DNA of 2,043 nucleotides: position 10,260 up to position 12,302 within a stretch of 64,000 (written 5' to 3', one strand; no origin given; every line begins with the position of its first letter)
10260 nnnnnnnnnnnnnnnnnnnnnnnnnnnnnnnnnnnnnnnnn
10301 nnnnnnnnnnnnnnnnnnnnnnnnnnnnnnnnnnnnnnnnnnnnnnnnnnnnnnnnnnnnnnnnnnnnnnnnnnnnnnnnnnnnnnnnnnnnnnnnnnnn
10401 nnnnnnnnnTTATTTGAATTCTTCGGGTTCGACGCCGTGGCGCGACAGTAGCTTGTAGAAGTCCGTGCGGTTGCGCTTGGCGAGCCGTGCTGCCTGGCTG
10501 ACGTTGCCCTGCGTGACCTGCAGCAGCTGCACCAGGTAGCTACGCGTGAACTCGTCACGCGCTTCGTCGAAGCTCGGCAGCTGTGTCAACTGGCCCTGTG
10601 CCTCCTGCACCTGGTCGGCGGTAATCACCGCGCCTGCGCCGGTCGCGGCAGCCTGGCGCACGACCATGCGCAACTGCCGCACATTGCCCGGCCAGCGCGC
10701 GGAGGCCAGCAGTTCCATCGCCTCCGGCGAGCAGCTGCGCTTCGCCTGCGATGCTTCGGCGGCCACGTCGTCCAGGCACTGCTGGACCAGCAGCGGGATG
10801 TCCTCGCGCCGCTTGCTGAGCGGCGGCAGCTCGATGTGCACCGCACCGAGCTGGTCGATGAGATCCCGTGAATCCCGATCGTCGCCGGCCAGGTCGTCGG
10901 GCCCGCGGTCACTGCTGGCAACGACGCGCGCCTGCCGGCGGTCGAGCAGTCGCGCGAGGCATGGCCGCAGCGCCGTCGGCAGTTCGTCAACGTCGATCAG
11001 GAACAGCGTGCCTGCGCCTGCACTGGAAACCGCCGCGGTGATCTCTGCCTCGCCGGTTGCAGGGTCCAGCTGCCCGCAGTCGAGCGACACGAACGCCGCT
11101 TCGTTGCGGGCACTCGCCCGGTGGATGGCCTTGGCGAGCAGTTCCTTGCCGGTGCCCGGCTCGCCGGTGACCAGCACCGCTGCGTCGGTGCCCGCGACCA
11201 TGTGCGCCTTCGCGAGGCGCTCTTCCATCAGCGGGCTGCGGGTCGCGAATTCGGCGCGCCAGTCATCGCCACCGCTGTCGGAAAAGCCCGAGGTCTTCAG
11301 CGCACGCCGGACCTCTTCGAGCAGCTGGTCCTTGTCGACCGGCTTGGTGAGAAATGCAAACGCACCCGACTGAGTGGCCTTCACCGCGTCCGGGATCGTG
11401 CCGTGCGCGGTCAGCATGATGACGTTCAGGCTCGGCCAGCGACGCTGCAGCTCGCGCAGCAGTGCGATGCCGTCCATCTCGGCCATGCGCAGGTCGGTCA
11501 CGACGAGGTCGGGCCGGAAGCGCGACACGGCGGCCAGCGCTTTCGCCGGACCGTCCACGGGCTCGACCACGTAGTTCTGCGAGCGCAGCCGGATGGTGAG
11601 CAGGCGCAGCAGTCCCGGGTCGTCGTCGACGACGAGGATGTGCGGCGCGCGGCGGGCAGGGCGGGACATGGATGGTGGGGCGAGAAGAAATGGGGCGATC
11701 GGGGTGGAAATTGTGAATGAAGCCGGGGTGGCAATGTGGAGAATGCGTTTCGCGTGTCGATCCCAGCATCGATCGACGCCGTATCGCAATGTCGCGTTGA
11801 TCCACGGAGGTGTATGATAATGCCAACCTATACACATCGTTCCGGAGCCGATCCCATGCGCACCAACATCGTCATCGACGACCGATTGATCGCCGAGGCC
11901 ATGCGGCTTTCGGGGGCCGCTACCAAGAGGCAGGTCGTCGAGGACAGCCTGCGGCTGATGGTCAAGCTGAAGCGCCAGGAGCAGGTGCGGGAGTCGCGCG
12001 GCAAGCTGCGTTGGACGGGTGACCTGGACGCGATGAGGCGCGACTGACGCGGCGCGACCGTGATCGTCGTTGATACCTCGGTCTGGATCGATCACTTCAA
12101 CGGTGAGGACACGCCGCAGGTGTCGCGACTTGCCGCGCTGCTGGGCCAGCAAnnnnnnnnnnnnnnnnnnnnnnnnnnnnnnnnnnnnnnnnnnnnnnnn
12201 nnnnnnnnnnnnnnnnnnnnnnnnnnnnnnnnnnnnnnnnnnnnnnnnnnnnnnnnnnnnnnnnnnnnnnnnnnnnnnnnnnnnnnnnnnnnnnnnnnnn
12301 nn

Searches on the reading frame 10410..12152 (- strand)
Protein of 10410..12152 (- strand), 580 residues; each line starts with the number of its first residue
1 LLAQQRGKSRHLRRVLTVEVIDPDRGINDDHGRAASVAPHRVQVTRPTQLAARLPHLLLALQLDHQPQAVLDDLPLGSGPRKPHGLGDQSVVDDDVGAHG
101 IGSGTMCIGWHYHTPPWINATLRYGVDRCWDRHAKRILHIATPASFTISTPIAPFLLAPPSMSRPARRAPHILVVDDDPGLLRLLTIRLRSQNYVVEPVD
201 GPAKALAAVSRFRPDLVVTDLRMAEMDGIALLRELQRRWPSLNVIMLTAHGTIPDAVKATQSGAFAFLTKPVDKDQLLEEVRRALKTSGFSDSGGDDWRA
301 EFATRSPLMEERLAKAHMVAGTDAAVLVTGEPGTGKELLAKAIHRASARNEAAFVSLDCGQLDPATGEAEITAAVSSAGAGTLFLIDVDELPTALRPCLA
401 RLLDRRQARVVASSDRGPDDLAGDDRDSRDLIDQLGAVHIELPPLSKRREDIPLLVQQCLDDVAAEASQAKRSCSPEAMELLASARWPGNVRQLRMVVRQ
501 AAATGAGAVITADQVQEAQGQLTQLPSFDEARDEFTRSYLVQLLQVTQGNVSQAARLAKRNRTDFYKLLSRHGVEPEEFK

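Call 54: search_protein_families(library=pfam, proteins=[window:10410-12152:-], max_evalue=0.00001)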
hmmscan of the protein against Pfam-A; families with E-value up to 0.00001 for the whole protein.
window:10410-12152:- (580 aa): 4 families
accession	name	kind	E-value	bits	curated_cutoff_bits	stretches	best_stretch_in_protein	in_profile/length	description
PF00072.30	Response_reg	-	1.5e-30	106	30.2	1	172-281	1-110/111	Response regulator receiver domain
PF25601.1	AAA_lid_14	-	4.8e-19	68.4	27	1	447-518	2-73/87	AAA+ ATPase lid domain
PF00158.32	Sigma54_activat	-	3.2e-18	66.4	20.2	1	304-414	3-128/168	Sigma-54 interaction domain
PF14532.12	Sigma54_activ_2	-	3.5e-14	53.7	25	1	309-445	10-138/138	Sigma-54 interaction domain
